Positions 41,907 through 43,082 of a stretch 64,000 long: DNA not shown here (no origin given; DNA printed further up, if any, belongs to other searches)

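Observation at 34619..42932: Operon coupling isoprenoid-phosphate supply, a DPPR-synthase-like UbiA enzyme and two GT-C type glycosyltransferases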

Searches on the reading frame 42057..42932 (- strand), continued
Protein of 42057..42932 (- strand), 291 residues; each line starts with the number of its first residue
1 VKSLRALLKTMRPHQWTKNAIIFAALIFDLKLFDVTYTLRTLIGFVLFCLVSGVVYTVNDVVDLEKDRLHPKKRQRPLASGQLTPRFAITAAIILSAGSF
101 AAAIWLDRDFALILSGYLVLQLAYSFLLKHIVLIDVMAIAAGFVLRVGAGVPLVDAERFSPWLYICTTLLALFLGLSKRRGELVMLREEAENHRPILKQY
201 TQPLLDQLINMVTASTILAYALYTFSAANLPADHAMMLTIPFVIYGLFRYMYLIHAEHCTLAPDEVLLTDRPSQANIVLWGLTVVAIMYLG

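Call 40: find_homologous_proteins(query=window:42057-42932:-, max_evalue=0.00001)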
Query window:42057-42932:- (291 aa): 7953 proteins with E <= 0.00001 among 8000 candidates; the best 120 are listed.
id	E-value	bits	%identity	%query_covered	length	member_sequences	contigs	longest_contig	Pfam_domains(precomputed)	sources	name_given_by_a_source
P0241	6.0e-185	631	100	100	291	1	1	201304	PF01040.24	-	-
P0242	1.7e-178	610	100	97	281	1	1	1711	PF01040.24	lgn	-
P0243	9.4e-147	506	78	100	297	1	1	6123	PF01040.24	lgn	-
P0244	2.1e-145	502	80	100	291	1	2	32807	PF01040.24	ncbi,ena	-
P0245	4.7e-145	501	80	100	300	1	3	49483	PF01040.24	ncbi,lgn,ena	-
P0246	1.6e-143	496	77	100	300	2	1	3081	PF01040.24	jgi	jgi:4-hydroxybenzoate polyprenyltransferase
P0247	1.7e-143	495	78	100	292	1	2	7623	PF01040.24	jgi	jgi:4-hydroxybenzoate polyprenyltransferase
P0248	2.1e-143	495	80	100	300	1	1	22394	PF01040.24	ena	-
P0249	1.2e-142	493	80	96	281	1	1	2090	PF01040.24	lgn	-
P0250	1.2e-142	493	79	100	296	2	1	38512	PF01040.24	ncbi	-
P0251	5.6e-141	487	77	100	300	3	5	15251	PF01040.24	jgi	jgi:4-hydroxybenzoate polyprenyltransferase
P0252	9.2e-141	486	77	100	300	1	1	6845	PF01040.24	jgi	jgi:4-hydroxybenzoate polyprenyltransferase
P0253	3.7e-139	481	75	100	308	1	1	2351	PF01040.24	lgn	-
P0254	2.1e-138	479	78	97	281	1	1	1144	PF01040.24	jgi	jgi:4-hydroxybenzoate polyprenyltransferase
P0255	7.8e-137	474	76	100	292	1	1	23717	PF01040.24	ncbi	ncbi:MAG: decaprenyl-phosphate phosphoribosyltransferase [Anaerolineae bacterium]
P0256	1.2e-136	473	77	99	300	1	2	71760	PF01040.24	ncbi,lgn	ncbi:MAG: decaprenyl-phosphate phosphoribosyltransferase [Anaerolineae bacterium]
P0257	3.2e-136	472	71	100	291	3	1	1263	PF01040.24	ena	-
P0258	4.2e-136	471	74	100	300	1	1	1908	PF01040.24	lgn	-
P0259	5.0e-136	471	76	100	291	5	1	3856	PF01040.24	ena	-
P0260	7.3e-136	470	78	97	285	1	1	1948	PF01040.24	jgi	jgi:4-hydroxybenzoate polyprenyltransferase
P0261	9.5e-136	470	76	97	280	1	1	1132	PF01040.24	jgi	jgi:4-hydroxybenzoate polyprenyltransferase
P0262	9.8e-136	470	74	100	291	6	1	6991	PF01040.24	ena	-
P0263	1.7e-135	469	75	100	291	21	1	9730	PF01040.24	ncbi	-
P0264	2.7e-135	469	76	97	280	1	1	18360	PF01040.24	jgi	jgi:4-hydroxybenzoate polyprenyltransferase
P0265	5.0e-135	468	76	97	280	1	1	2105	PF01040.24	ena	-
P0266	9.4e-135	467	75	97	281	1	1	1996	PF01040.24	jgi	jgi:4-hydroxybenzoate polyprenyltransferase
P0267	1.9e-134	466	71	100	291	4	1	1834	PF01040.24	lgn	-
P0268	3.2e-134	465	71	100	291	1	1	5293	PF01040.24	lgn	-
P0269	1.6e-133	463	76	97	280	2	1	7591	PF01040.24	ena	-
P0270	2.8e-133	462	75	99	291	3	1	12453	PF01040.24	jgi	-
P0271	4.1e-133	461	73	100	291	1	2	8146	PF01040.24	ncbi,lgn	-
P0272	4.7e-133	461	72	100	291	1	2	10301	PF01040.24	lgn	-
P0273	5.2e-133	461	74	99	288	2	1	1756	PF01040.24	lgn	-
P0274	6.2e-133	461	74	100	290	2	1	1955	PF01040.24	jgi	jgi:4-hydroxybenzoate polyprenyltransferase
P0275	8.7e-133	460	74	100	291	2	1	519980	PF01040.24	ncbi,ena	-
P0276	9.0e-133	460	70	100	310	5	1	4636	PF01040.24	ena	-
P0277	1.4e-132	460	73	100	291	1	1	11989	PF01040.24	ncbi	-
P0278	1.7e-132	459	70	100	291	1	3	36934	PF01040.24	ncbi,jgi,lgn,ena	jgi:4-hydroxybenzoate polyprenyltransferase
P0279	1.9e-132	459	72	100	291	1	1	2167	PF01040.24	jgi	jgi:4-hydroxybenzoate polyprenyltransferase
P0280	1.9e-132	459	75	100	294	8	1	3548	PF01040.24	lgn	-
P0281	2.0e-132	459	73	100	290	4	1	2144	PF01040.24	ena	-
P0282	3.3e-132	458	72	100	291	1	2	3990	PF01040.24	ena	-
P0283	4.4e-132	458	73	97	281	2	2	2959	PF01040.24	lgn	-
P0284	5.4e-132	458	72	100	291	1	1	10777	PF01040.24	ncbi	-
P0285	9.0e-132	457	72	100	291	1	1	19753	PF01040.24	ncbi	ncbi:MAG: decaprenyl-phosphate phosphoribosyltransferase [Anaerolineales bacterium]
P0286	9.2e-132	457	71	100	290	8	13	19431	PF01040.24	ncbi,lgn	-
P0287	9.3e-132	457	72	100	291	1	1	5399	PF01040.24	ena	-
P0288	1.5e-131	456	71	100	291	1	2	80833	PF01040.24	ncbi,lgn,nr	ncbi:MAG: Decaprenyl-phosphate phosphoribosyltransferase [Chloroflexi bacterium ADurb.Bin360]|nr:MAG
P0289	1.8e-131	456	70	100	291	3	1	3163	PF01040.24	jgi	jgi:4-hydroxybenzoate polyprenyltransferase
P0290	1.8e-131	456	75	97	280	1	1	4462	PF01040.24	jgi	jgi:4-hydroxybenzoate polyprenyltransferase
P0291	2.7e-131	455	70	100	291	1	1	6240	PF01040.24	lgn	-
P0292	3.0e-131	455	71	100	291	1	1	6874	PF01040.24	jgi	jgi:4-hydroxybenzoate polyprenyltransferase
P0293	1.1e-130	453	71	100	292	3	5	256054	PF01040.24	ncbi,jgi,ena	jgi:4-hydroxybenzoate polyprenyltransferase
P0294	1.5e-130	453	74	97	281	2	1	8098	PF01040.24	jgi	jgi:4-hydroxybenzoate polyprenyltransferase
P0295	2.5e-130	452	70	100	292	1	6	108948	PF01040.24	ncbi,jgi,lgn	ncbi:MAG: decaprenyl-phosphate phosphoribosyltransferase [Anaerolineae bacterium]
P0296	3.4e-130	452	73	100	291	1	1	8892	PF01040.24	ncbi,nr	ncbi:MAG: decaprenyl-phosphate phosphoribosyltransferase [Anaerolineae bacterium]|nr:decaprenyl-phos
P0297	3.5e-130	452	70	100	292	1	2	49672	PF01040.24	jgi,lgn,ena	jgi:4-hydroxybenzoate polyprenyltransferase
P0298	4.1e-130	452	70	100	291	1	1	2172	PF01040.24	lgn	-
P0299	4.4e-130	451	71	100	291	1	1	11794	PF01040.24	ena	-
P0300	5.3e-130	451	71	100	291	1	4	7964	PF01040.24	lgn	-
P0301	6.6e-130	451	70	100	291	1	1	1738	PF01040.24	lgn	-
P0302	6.8e-130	451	70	100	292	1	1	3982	PF01040.24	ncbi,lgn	-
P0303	1.4e-129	450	70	100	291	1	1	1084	PF01040.24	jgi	jgi:4-hydroxybenzoate polyprenyltransferase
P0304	1.7e-129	450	70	100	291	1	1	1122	PF01040.24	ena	-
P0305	2.0e-129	449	70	100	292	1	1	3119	PF01040.24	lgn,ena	-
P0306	2.4e-129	449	72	100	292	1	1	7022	PF01040.24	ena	-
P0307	2.6e-129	449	70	100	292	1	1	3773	PF01040.24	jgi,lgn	jgi:4-hydroxybenzoate polyprenyltransferase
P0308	3.2e-129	449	73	100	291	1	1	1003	PF01040.24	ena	-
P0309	4.3e-129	448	70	100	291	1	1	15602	PF01040.24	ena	-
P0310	4.8e-129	448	70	100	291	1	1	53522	PF01040.24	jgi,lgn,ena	-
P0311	5.8e-129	448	70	100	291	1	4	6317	PF01040.24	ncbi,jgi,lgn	-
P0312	7.2e-129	447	70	100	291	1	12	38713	PF01040.24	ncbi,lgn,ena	-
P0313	8.0e-129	447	70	100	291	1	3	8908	PF01040.24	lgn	-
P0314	8.0e-129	447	74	97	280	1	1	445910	PF01040.24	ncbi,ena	-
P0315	1.2e-128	447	70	100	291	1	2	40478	PF01040.24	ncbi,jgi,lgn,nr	ncbi:MAG: decaprenyl-phosphate phosphoribosyltransferase [Anaerolineae bacterium]|jgi:4-hydroxybenzo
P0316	1.6e-128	446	71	100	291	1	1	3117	PF01040.24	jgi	jgi:4-hydroxybenzoate polyprenyltransferase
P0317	1.6e-128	446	69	100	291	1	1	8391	PF01040.24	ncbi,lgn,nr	ncbi:MAG: decaprenyl-phosphate phosphoribosyltransferase [Anaerolineae bacterium]|nr:decaprenyl-phos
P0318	2.1e-128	446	71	97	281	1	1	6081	PF01040.24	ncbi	-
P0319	6.3e-128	444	70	100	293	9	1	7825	PF01040.24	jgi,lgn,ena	-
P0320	1.3e-127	443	70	100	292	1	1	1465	PF01040.24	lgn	-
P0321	1.8e-127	443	70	100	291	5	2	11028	PF01040.24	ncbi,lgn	-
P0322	2.3e-127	443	73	97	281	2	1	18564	PF01040.24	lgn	-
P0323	3.0e-127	442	73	97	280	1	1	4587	PF01040.24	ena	-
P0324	3.2e-127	442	71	100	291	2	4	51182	PF01040.24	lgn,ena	-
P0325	1.5e-126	440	71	100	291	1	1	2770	PF01040.24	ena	-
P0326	1.5e-126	440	69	100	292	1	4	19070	PF01040.24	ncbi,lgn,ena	-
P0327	2.1e-126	439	69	100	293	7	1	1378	PF01040.24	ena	-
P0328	3.2e-126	439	70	100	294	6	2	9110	PF01040.24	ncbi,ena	-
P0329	3.3e-126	439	68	100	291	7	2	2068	PF01040.24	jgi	jgi:4-hydroxybenzoate polyprenyltransferase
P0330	3.4e-126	439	69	100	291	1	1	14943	PF01040.24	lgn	-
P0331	8.9e-126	437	68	100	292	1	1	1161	PF01040.24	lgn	-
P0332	9.0e-126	437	70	99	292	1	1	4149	PF01040.24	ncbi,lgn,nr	ncbi:MAG: decaprenyl-phosphate phosphoribosyltransferase [Anaerolineae bacterium]|nr:decaprenyl-phos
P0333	9.6e-126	437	70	100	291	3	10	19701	PF01040.24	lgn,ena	-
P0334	9.9e-126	437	68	100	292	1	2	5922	PF01040.24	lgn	-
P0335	1.2e-125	437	70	100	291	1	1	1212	PF01040.24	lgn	-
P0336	1.3e-125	437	70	97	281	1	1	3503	PF01040.24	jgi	jgi:4-hydroxybenzoate polyprenyltransferase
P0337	1.7e-125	436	69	100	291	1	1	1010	PF01040.24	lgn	-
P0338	2.2e-125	436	70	100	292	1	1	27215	PF01040.24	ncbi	-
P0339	2.2e-125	436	69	100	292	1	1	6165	PF01040.24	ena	-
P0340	2.6e-125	436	70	100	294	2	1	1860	PF01040.24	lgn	-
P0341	3.2e-125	435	70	100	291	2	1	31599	PF01040.24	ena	-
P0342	3.4e-125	435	72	97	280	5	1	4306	PF01040.24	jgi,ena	-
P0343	4.2e-125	435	70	100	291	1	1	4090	PF01040.24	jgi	jgi:4-hydroxybenzoate polyprenyltransferase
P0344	5.5e-125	435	70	100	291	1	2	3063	PF01040.24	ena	-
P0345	5.9e-125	435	69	100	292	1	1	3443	PF01040.24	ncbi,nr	ncbi:MAG: decaprenyl-phosphate phosphoribosyltransferase [Anaerolineae bacterium]|nr:decaprenyl-phos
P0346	7.7e-125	434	70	100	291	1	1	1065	PF01040.24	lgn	-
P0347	7.7e-125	434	69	100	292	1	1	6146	PF01040.24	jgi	-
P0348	8.7e-125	434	69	100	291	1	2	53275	PF01040.24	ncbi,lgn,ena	-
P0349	8.8e-125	434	70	100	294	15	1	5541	PF01040.24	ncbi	-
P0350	1.1e-124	434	69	100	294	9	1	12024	PF01040.24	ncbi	-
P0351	1.1e-124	434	69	100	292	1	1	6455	PF01040.24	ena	-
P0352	1.6e-124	433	70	100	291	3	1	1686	PF01040.24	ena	-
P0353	1.8e-124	433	73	97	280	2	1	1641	PF01040.24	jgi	jgi:4-hydroxybenzoate polyprenyltransferase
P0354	1.9e-124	433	70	100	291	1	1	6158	PF01040.24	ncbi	-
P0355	2.3e-124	433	69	100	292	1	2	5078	PF01040.24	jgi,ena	-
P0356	3.6e-124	432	70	97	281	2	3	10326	PF01040.24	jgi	jgi:4-hydroxybenzoate polyprenyltransferase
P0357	4.7e-124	432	69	99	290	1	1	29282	PF01040.24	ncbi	-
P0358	6.0e-124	431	68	100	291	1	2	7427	PF01040.24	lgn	-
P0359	7.0e-124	431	69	100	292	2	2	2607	PF01040.24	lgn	-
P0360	1.8e-123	430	69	100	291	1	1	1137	PF01040.24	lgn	-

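Call 62: find_encoding_contigs(protein=P0275, flank=10000, max_places=2)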
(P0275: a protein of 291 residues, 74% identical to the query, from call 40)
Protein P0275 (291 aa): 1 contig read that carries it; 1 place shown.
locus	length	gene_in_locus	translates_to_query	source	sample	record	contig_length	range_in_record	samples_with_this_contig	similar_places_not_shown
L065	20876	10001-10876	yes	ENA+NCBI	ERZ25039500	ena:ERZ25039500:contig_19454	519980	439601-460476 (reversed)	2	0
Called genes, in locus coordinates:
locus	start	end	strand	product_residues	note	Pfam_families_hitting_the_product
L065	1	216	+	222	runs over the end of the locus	PF00149:Metallophos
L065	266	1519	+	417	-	PF00587:tRNA-synt_2b, PF03129:HGTP_anticodon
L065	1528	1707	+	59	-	PF09180:ProRS-C_1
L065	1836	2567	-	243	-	PF00899:ThiF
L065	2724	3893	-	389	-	PF04519:Bactofilin, PF26514:DUF8173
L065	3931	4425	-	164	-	-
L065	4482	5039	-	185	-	PF04542:Sigma70_r2, PF08281:Sigma70_r4_2, PF04545:Sigma70_r4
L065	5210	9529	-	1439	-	PF04997:RNA_pol_Rpb1_1, PF00623:RNA_pol_Rpb1_2, PF04983:RNA_pol_Rpb1_3, PF05000:RNA_pol_Rpb1_4, PF04998:RNA_pol_Rpb1_5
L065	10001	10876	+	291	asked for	PF01040:UbiA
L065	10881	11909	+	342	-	PF00288:GHMP_kinases_N, PF08544:GHMP_kinases_C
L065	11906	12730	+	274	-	PF00696:AA_kinase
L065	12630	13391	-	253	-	-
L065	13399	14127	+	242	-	-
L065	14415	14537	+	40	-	-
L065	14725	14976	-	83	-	-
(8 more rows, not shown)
